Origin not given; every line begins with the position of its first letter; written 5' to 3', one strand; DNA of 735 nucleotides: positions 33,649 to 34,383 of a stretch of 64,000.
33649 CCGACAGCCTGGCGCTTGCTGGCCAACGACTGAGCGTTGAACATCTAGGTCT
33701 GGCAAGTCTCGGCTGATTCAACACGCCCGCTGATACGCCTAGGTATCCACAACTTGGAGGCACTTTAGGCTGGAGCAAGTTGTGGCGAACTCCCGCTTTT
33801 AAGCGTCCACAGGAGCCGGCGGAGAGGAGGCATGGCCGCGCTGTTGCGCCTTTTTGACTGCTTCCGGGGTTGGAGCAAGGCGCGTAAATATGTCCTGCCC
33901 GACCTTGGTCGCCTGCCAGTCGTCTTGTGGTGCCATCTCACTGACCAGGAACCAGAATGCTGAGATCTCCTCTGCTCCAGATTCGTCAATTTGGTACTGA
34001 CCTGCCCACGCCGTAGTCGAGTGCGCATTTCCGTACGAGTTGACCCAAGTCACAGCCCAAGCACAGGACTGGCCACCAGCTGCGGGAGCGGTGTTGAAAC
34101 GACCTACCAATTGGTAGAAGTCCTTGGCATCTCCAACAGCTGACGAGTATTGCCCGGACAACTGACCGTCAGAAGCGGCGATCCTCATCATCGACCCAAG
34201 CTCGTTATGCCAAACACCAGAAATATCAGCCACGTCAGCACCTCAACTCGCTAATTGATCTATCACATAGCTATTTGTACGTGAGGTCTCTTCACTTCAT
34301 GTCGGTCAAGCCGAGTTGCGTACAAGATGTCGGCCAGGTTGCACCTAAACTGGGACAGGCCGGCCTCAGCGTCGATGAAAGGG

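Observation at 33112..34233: Signal-less streptavidin homologue convergent with the biotin transporter gene bioY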

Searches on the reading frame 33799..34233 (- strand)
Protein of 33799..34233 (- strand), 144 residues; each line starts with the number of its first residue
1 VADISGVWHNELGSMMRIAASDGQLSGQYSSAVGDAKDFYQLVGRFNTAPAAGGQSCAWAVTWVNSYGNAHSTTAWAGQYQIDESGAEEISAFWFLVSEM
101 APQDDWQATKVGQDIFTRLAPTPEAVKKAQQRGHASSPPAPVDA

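Call 3: search_protein_families(library=pfam, proteins=[window:33799-34233:-], max_evalue=0.01)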
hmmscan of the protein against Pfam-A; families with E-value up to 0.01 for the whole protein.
window:33799-34233:- (144 aa): 1 family
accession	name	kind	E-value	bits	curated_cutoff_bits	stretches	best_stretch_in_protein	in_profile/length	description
PF01382.22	Avidin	-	6.1e-28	98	24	1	4-117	2-116/116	Avidin family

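Call 4: search_solved_structures(query=window:33799-34233:-, max_evalue=0.01, show_alignments=3)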
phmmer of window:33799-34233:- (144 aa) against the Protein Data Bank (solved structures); distinct sequences matched with E-value up to 0.01: 171 (the best 60 are shown).
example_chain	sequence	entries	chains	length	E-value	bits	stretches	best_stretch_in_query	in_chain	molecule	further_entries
6s4q_A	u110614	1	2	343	1.1e-55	191.2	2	2-137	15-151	Streptavidin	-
6s50_A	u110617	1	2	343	3.1e-52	180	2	2-137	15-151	Streptavidin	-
7zx9_A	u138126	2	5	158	2.3e-29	105.8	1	2-137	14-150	Streptavidin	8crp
6y2t_AAA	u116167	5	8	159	2.4e-29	105.8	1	2-137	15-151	Streptavidin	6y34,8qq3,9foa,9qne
8aqd_A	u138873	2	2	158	2.5e-29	105.7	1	2-137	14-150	Streptavidin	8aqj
1stp_A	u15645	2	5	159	2.6e-29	105.7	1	2-137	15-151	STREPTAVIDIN COMPLEX WITH BIOTIN | Streptavidin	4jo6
2bc3_A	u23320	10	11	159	2.6e-29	105.7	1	2-137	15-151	Streptavidin | Artificial Metathesase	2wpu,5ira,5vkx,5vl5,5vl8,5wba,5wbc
9qo7_A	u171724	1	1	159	3.3e-29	105.3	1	2-137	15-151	Streptavidin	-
4gjs_A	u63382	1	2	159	3.7e-29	105.1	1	2-137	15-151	Streptavidin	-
5n7x_A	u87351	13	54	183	3.9e-29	105.1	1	2-137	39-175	Streptavidin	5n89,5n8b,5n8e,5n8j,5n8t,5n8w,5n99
9edk_A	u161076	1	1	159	4.1e-29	105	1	2-137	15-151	Streptavidin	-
9edh_A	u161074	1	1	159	5.6e-29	104.5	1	2-137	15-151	Streptavidin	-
6fry_A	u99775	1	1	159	6.6e-29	104.3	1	2-137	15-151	Streptavidin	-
6y25_AAA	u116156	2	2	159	7e-29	104.2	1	2-137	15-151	Streptavidin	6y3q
8aqy_A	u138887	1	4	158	7e-29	104.2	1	2-137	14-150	Streptavidin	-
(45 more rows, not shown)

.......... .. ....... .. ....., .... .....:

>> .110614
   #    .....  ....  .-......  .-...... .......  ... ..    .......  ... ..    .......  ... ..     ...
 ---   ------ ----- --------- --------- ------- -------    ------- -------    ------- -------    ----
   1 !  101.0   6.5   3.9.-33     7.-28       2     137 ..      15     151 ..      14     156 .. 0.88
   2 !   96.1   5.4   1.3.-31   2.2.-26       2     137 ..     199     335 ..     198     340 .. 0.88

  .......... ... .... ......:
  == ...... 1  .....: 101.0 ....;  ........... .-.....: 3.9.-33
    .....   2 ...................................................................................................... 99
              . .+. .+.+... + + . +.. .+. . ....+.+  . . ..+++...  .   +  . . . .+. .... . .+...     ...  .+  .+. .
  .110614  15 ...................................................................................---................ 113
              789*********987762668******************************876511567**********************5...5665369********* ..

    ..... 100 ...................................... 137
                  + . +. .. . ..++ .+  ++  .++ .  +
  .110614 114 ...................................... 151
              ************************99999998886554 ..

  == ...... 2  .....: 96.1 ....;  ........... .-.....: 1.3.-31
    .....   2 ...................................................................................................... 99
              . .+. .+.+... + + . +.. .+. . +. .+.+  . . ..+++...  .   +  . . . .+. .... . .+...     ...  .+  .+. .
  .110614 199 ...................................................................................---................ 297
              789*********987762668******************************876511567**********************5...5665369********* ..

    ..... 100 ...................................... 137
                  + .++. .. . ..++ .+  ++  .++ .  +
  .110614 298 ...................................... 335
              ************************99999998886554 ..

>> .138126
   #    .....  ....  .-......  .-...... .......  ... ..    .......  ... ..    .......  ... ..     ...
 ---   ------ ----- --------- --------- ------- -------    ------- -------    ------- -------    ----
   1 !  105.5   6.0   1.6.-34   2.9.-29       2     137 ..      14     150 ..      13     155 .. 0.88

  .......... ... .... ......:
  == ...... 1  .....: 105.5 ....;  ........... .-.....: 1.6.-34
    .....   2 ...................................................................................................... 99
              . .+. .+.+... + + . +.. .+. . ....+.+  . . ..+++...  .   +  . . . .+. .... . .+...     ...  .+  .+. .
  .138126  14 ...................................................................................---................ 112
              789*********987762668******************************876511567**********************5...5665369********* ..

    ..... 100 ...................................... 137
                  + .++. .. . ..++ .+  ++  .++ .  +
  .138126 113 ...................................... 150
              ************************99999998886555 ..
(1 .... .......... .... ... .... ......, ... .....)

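Call 8: find_homologous_proteins(query=window:33799-34233:-, max_evalue=0.001)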
Query window:33799-34233:- (144 aa): 2 proteins with E <= 0.001 among 11 candidates.
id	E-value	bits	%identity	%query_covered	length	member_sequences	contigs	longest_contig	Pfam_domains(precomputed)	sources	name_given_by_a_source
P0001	3.5e-91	321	100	100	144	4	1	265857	PF01382.24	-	-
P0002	8.7e-42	161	55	96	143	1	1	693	PF01382.24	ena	-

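Call 12: search_dna_similar(query=window:33799-34233:-, collection=plasmids, mode=protein, max_rows=20)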
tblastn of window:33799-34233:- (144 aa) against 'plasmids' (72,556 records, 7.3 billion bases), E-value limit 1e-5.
Records with a match: 85; places in all: 85; records where one place covers at least 80% of the query: 40.
Best place of each record, by identity: <60% 85.
By first word of the organism name: Xanthomonas 45; Burkholderia 38; Streptomyces 2.
By predicted mobility (MOB-suite, as given by PLSDB): conjugative 51; non-mobilizable 29; mobilizable 5.
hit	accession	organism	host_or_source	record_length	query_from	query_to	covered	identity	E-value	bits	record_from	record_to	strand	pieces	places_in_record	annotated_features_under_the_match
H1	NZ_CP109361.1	Streptomyces sp. NBC_01562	-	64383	4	141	96%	40.0%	3e-22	98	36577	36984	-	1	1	avidin/streptavidin family protein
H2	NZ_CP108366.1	Streptomyces sp. NBC_01340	-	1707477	4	141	96%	40.0%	3e-22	98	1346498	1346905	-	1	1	none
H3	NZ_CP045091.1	Burkholderia glumae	rice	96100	2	139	96%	34.0%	2e-12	70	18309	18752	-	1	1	avidin/streptavidin family protein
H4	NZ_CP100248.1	Burkholderia glumae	cell culture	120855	2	139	96%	34.0%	2e-12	70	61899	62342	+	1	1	avidin/streptavidin family protein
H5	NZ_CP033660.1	Burkholderia glumae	bacterial cell,diseased rice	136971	2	139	96%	34.0%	2e-12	70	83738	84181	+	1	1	avidin/streptavidin family protein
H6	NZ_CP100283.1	Burkholderia glumae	cell culture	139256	2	139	96%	34.0%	2e-12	70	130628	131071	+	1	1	avidin/streptavidin family protein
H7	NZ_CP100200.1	Burkholderia glumae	cell culture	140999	2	139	96%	34.0%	2e-12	70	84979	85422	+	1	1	avidin/streptavidin family protein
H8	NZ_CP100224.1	Burkholderia glumae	cell culture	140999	2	139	96%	34.0%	2e-12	70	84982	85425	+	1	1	avidin/streptavidin family protein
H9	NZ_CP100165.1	Burkholderia glumae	cell culture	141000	2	139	96%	34.0%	2e-12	70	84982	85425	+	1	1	avidin/streptavidin family protein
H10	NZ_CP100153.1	Burkholderia glumae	cell culture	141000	2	139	96%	34.0%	2e-12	70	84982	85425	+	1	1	avidin/streptavidin family protein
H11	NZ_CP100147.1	Burkholderia glumae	cell culture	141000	2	139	96%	34.0%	2e-12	70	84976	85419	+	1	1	avidin/streptavidin family protein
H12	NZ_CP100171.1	Burkholderia glumae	cell culture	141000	2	139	96%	34.0%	2e-12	70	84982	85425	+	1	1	avidin/streptavidin family protein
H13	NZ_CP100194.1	Burkholderia glumae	cell culture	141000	2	139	96%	34.0%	2e-12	70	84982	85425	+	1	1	avidin/streptavidin family protein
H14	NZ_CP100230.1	Burkholderia glumae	cell culture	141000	2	139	96%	34.0%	2e-12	70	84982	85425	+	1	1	avidin/streptavidin family protein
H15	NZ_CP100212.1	Burkholderia glumae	cell culture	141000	2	139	96%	34.0%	2e-12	70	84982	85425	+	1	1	avidin/streptavidin family protein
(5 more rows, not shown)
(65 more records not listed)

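Call 15: find_encoding_contigs(protein=P0001, flank=10000, max_places=6)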
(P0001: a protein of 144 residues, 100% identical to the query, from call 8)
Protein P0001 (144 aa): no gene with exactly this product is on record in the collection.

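Call 16: find_encoding_contigs(protein=P0002, flank=10000, max_places=6)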
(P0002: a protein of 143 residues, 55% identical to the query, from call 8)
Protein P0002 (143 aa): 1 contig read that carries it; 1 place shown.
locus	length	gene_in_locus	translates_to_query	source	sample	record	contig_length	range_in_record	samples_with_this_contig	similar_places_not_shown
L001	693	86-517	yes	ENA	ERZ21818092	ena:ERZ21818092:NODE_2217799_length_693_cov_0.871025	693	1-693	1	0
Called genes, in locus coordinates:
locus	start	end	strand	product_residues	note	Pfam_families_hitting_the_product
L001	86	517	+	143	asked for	PF01382:Avidin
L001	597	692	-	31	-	?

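Call 18: search_protein_representatives(protein=window:33799-34233:-)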
Query: 144 residues. Proteins with E-value up to 0.001 (for the whole library): 843; up to 1e-10: 329; up to 1e-30: 10. The best 150 are listed.
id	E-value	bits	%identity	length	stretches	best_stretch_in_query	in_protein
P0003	6.2e-41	156.3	46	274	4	2-98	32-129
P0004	5.0e-38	146.9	54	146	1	1-140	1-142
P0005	5.4e-38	146.8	41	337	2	3-131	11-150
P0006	2.2e-37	144.8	51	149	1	5-139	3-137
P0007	6.9e-34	133.5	47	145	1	3-139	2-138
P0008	2.5e-33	131.7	50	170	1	4-139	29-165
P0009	9.4e-33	129.8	49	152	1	3-140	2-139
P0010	2.3e-32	128.5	50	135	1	3-138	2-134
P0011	6.3e-32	127.1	50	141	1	3-133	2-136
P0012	7.4e-31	123.7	46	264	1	2-136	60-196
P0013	1.6e-30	122.6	47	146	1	4-140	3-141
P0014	1.8e-30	122.4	46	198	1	4-129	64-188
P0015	3.0e-30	121.7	47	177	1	6-138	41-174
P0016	6.4e-30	120.6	51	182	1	3-135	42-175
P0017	1.0e-29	120.0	49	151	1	4-138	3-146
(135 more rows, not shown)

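Call 25: find_related_loci(query=A2, collection=genome_contigs, flank=10000)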
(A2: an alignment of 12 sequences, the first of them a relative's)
Query A2 (144 aa) in genome_contigs; peptide patterns used: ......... (x = any residue, [..] = any of these).
76 stretches matched a pattern; 73 encode a relative of the query (tblastn E <= 1e-3); 73 distinct loci.
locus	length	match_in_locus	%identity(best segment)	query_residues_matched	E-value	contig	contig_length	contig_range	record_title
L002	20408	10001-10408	55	4-139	5e-45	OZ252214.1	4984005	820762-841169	MAG: Cellvibrionaceae bacterium isolate 55a8bffa-a2ad-4596-9e63-39a54d4c2177 genome assembly, chromosome: 1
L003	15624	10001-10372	56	3-126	5e-45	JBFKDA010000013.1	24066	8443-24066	MAG: Acidimicrobiia bacterium isolate Mix_sand20.2022.06.G.37 k141_482467_length_24066_cov_23.5950, whole genome shotgun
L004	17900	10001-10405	53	4-138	2e-43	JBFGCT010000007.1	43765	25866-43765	MAG: Ilumatobacteraceae bacterium isolate Mix_sand02.2020.12.D.14 k141_524193_length_43765_cov_15.1813, whole genome sho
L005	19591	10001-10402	53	5-139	5e-43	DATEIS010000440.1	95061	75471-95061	MAG TPA_asm: Pyrinomonadaceae bacterium isolate SMAG_U8844 k141_676320, whole genome shotgun sequence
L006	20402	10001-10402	47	3-138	4e-36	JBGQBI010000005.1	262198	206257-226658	MAG: Candidatus Methanoperedens sp. isolate OBJ2_061818_130_10 k141_1114127_length_262198_cov_1346.2152, whole genome sh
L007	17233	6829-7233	47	4-142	6e-39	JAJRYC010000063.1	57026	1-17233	MAG: Nitrospirae bacterium isolate Dive96_bin3.242 k141_1933578, whole genome shotgun sequence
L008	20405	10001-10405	47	2-138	4e-39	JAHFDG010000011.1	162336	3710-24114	MAG: Candidatus Methanoperedens sp. isolate nzgw24 NODE_69_length_162337_cov_11.222752, whole genome shotgun sequence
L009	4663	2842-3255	49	6-140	1e-38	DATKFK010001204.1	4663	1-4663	MAG TPA_asm: Thermoanaerobaculia bacterium isolate SMAG_U14523 k141_4401543, whole genome shotgun sequence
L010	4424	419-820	47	4-138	3e-38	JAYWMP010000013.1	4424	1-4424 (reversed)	MAG: Nitrospirota bacterium isolate DY22_TVG17_BIN105 k141_1061131, whole genome shotgun sequence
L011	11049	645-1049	45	2-138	1e-37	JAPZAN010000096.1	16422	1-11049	MAG: Candidatus Methanoperedens sp. isolate SRVP18_hole-7m-from-trench_1_80cm_43_82 SRVP18_hole-7m-from-trench_1_80cm_sc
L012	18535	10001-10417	48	1-139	2e-37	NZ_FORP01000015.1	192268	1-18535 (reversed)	Amycolatopsis sacchari strain DSM 44468, whole genome shotgun sequence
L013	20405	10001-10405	49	6-138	1e-36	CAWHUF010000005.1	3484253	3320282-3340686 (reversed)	MAG: uncultured Acidobacteriota bacterium isolate MFD03066.bin.1.255 genome assembly, contig: contig_19633, whole genome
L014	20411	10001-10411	49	3-139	6e-36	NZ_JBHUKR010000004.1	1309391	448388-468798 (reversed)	Amycolatopsis pigmentata strain CGMCC 4.7645 platanus_K_17_124_4, whole genome shotgun sequence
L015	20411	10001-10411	46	4-138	1e-35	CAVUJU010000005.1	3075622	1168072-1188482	MAG: uncultured Acidobacteriota bacterium isolate MFD01721.bin.1.239 genome assembly, contig: contig_7017, whole genome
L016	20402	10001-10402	46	3-138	1e-35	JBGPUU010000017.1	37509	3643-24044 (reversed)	MAG: Candidatus Methanoperedens sp. isolate OBJ1_062018_110_35 k141_1540847_length_37509_cov_13.9963, whole genome shotg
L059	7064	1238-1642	39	1-138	2e-24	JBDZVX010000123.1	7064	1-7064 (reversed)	MAG: Thermomicrobia bacterium isolate PE_soil7 NODE_3745_length_7064, whole genome shotgun sequence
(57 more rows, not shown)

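Call 45: search_protein_families(library=pfam, alignment_id=A4, max_evalue=0.0001)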
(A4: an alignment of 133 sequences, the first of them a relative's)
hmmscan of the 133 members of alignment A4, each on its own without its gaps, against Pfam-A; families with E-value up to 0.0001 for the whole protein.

A. member 1, L002:7011-8711:- (567 aa): 1 family
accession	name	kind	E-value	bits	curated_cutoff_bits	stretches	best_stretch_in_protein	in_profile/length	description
PF01019.26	G_glu_transpept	-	2.5e-160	535.1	27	1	55-560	2-509/512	Gamma-glutamyltranspeptidase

B. families by the number of members that match (of 133 scanned): 82 families (the first 25 are shown)
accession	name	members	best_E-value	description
PF00534.26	Glycos_transf_1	5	7.2e-21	Glycosyl transferases group 1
PF13692.12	Glyco_trans_1_4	5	4.3e-17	Glycosyl transferases group 1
PF20706.3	GT4-conflict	5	5e-09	Family 4 Glycosyltransferase in conflict systems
PF03417.21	AAT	3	7.1e-47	Acyl-coenzyme A:6-aminopenicillanic acid acyl-transferase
PF03544.19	TonB_C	3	1.5e-16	Gram-negative bacterial TonB protein C-terminal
PF13561.12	adh_short_C2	2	3.3e-57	Enoyl-(Acyl carrier protein) reductase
PF13487.12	HD_5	2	1.8e-40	HD domain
PF13439.12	Glyco_transf_4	2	1.1e-07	Glycosyltransferase Family 4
PF01019.26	G_glu_transpept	1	2.5e-160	Gamma-glutamyltranspeptidase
PF01969.22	Ni_insertion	1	1.8e-151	Nickel insertion protein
PF00365.25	PFK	1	9.5e-102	Phosphofructokinase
PF04286.17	DUF445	1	5e-77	Protein of unknown function (DUF445)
PF13614.12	AAA_31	1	1.4e-60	AAA domain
PF01434.24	Peptidase_M41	1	2.1e-56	Peptidase family M41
PF02353.26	CMAS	1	8.4e-55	Mycolic acid cyclopropane synthetase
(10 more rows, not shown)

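Call 46: find_related_loci(query=window:33799-34233:-, collection=metagenome_contigs, flank=10000)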
Query window:33799-34233:- (144 aa) in metagenome_contigs; peptide patterns used: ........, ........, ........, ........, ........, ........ (x = any residue, [..] = any of these).
280 stretches matched a pattern, but none encodes a relative of the query by tblastn (E <= 1e-3).

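Call 49: find_related_loci(query=A5, collection=metagenome_contigs, flank=10000)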
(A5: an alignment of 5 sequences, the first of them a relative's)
Query A5 (144 aa) in metagenome_contigs; peptide patterns used: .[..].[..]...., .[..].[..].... (x = any residue, [..] = any of these).
169 stretches matched a pattern; 70 encode a relative of the query (tblastn E <= 1e-3); 70 distinct loci.
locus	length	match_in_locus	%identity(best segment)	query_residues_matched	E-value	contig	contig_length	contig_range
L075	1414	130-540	56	4-139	1e-48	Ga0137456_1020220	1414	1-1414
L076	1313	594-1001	48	4-138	3e-45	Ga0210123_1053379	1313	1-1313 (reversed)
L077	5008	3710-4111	50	4-138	2e-42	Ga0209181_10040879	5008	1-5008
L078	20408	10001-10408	50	5-140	2e-42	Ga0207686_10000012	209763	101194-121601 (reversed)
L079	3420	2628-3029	52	5-139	2e-41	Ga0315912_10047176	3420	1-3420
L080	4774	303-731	52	4-143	6e-41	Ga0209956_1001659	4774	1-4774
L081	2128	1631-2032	50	5-138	1e-39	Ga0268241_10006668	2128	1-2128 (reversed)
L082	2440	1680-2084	47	4-142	2e-39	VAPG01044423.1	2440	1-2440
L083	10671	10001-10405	47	4-142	2e-39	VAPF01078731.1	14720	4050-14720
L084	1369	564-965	48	4-138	7e-40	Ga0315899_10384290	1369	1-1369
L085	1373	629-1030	50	5-139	4e-40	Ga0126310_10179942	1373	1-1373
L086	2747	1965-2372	50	5-138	1e-37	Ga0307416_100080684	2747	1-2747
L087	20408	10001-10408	50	5-138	1e-37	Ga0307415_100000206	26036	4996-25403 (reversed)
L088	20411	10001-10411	49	4-138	1e-37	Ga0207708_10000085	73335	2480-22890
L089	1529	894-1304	46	4-138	3e-38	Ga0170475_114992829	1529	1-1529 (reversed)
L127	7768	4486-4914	39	2-139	2e-24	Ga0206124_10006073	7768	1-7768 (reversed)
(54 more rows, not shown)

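Call 54: search_solved_structures(query=A2, max_evalue=1e-10)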
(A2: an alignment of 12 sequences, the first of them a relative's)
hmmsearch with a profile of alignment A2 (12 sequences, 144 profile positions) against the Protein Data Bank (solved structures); distinct sequences matched with E-value up to 1e-10: 172 (the best 60 are shown).
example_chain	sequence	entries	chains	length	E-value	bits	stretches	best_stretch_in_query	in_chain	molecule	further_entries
6s4q_A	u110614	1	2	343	4.8e-87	292.4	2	3-138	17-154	Streptavidin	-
6s50_A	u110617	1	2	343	3.6e-83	279.9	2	3-138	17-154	Streptavidin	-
7zx9_A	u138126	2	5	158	6.7e-45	155.8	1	3-138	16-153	Streptavidin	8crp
8aqd_A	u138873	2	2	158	6.7e-45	155.8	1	3-138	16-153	Streptavidin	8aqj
1stp_A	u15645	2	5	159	6.8e-45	155.8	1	3-138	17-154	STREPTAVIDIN COMPLEX WITH BIOTIN | Streptavidin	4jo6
6y2t_AAA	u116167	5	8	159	6.8e-45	155.8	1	3-138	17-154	Streptavidin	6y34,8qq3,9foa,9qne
6fry_A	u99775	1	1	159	6.8e-45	155.8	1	3-138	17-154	Streptavidin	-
2bc3_A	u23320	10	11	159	6.9e-45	155.8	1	3-138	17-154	Streptavidin | Artificial Metathesase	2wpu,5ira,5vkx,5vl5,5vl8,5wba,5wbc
6auc_A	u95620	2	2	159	6.9e-45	155.8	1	3-138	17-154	Streptavidin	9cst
6fh8_A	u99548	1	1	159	7.4e-45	155.7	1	3-138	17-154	Streptavidin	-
4gjs_A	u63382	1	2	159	8.8e-45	155.4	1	3-138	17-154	Streptavidin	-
5n7x_A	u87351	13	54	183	1e-44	155.2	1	3-137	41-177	Streptavidin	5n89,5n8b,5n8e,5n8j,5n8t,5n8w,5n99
2qcb_A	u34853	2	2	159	1.1e-44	155.2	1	3-138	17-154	Streptavidin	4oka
9fnr_A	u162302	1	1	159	1.1e-44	155.1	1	3-138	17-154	Streptavidin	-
6y25_AAA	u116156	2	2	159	1.1e-44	155.1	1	3-138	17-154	Streptavidin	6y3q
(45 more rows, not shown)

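Call 56: predict_structure(alignment_id=A1)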
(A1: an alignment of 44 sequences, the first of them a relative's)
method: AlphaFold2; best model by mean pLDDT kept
length: 144 residues; sequences in the alignment: 44
mean_pLDDT: 93.3   pTM: 0.84
mean pLDDT of the five models: 93.3, 92.1, 91.7, 91.8, 91.0
residues with pLDDT >= 90: 122; 70-90: 15; 50-70: 7; < 50: 0
segments of 3 or more residues with pLDDT < 50: none
pLDDT, mean of each block of 10 residues (from residue 1): 94 98 98 91 98 95 95 98 96 97 95 97 96 67 72
secondary structure, 60 per line:
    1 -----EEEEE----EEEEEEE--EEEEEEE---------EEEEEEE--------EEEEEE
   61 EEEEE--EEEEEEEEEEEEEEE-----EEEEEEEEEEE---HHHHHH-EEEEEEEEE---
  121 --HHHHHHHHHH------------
elements in order: E6-10 E15-21 E24-30 E40-46 E55-65 E68-82 E88-98 H102-107 E109-117 H123-132

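Call 58: search_protein_families(library=padloc, proteins=[window:33799-34233:-], max_evalue=0.01)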
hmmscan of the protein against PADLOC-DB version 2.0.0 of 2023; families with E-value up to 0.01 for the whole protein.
window:33799-34233:- (144 aa): 0 families

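Call 59: search_protein_families(library=ncbifam, proteins=[window:33799-34233:-], max_evalue=0.001)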
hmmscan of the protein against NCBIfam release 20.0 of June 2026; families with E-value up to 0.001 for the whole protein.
window:33799-34233:- (144 aa): 1 family
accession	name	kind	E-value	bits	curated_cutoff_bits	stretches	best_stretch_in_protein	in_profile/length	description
NF047623.1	Stavidin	equivalog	1.2e-35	123.1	300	1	2-140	39-178/183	streptavidin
